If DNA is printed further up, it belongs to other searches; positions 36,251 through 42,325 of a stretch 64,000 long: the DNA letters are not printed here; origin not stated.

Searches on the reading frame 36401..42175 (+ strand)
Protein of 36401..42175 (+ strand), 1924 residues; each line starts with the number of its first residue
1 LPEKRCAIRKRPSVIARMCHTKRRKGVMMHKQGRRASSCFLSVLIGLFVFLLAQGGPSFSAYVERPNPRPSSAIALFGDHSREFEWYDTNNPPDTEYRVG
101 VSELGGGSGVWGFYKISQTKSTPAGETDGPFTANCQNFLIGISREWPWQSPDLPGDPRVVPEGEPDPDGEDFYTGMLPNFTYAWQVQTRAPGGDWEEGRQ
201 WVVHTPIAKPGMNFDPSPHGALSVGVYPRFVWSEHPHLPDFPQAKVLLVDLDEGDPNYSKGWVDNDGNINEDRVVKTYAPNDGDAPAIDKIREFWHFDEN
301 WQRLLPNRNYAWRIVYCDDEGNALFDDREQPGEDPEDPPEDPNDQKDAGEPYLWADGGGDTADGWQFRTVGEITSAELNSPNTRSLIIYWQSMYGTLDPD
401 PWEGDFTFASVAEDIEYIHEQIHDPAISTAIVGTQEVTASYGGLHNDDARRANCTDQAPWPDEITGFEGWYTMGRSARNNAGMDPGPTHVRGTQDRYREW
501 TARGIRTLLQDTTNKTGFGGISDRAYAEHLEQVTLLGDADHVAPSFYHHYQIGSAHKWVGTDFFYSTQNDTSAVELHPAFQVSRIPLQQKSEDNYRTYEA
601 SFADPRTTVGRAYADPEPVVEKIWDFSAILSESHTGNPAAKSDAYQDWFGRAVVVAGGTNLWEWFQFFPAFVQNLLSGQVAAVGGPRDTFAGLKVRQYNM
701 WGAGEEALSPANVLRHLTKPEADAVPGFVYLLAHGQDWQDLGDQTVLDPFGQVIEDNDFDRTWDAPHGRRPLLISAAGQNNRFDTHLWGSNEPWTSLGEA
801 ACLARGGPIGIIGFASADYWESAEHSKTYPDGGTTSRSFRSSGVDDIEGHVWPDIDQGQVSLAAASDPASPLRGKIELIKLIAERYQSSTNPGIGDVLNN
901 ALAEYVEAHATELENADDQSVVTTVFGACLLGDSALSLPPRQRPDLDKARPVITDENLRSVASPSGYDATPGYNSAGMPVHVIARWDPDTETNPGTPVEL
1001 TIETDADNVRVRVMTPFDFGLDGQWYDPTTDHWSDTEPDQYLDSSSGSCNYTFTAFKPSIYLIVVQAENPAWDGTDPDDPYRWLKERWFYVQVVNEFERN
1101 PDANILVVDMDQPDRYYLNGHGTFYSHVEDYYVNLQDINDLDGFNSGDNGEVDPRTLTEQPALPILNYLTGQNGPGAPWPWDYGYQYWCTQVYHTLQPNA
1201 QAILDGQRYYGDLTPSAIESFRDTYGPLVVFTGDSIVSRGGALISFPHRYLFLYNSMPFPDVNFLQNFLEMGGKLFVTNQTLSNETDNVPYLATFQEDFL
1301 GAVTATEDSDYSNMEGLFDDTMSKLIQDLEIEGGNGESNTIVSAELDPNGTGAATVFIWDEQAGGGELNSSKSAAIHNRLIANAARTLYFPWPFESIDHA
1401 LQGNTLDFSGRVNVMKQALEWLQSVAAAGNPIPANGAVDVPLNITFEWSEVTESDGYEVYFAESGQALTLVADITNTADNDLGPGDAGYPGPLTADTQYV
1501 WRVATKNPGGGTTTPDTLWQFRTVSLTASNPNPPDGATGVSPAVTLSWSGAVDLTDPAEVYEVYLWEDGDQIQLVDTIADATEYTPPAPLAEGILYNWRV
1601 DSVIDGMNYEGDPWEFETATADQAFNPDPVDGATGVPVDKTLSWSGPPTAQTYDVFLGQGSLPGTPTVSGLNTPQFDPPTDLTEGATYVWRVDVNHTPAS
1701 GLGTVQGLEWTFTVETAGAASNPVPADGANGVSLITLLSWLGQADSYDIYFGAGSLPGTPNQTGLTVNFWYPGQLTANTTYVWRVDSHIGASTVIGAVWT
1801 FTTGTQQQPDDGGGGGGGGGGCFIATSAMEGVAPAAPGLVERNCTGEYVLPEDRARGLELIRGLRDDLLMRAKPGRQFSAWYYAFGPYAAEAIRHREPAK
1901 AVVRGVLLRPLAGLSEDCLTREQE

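Call 87: search_protein_families(library=pfam, proteins=[window:36401-42175:+], max_evalue=0.001)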
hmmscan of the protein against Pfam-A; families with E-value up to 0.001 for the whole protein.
window:36401-42175:+ (1924 aa): 2 families
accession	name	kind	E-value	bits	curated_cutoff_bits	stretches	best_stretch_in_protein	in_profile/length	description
PF00041.27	fn3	-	2.7e-05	24.7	25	0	1543-1605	15-71/84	Fibronectin type III domain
PF13205.12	Big_5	-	0.00069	20.7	23.6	0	1628-1713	11-104/105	Bacterial Ig-like domain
